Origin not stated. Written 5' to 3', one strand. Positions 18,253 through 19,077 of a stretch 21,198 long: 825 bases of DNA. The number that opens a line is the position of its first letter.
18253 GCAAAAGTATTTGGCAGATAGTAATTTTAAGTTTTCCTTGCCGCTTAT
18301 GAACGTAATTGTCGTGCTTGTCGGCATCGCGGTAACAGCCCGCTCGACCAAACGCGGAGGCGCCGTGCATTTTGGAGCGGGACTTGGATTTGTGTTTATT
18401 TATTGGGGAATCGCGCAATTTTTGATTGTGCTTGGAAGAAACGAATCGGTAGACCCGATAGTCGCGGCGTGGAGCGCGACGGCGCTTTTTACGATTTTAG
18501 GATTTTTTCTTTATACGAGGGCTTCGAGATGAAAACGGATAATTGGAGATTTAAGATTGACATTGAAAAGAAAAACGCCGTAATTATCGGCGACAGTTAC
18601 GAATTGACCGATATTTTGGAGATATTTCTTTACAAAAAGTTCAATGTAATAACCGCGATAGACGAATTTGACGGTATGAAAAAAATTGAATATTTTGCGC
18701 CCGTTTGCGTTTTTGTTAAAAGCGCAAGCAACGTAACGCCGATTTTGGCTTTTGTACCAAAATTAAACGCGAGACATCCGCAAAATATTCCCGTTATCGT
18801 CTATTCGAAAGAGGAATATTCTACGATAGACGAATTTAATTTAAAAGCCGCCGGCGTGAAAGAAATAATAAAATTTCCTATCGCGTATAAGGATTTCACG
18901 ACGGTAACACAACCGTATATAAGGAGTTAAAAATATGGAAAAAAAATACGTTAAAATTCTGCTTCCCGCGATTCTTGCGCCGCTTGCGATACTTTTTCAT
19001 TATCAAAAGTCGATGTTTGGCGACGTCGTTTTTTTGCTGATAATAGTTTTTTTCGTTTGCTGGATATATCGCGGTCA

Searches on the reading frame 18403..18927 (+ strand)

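Call 10: search_protein_families(library=pfam, proteins=[window:18403-18927:+], max_evalue=0.001)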
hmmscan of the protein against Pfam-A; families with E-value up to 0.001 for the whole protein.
window:18403-18927:+ (175 aa): 0 families

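Call 52: search_protein_families(library=ncbifam, proteins=[window:18403-18927:+], max_evalue=0.01)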
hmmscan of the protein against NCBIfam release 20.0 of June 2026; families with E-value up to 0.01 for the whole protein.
window:18403-18927:+ (175 aa): 1 family
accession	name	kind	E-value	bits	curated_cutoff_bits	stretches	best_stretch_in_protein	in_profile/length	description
NF012227.0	AdeR_RR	equivalog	0.006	16.1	340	1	49-99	4-52/239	efflux system response regulator transcription factor AdeR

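Call 81: search_protein_families(library=padloc, proteins=[window:18403-18927:+], max_evalue=0.001)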
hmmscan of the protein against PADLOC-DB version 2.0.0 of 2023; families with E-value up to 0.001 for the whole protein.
window:18403-18927:+ (175 aa): 0 families
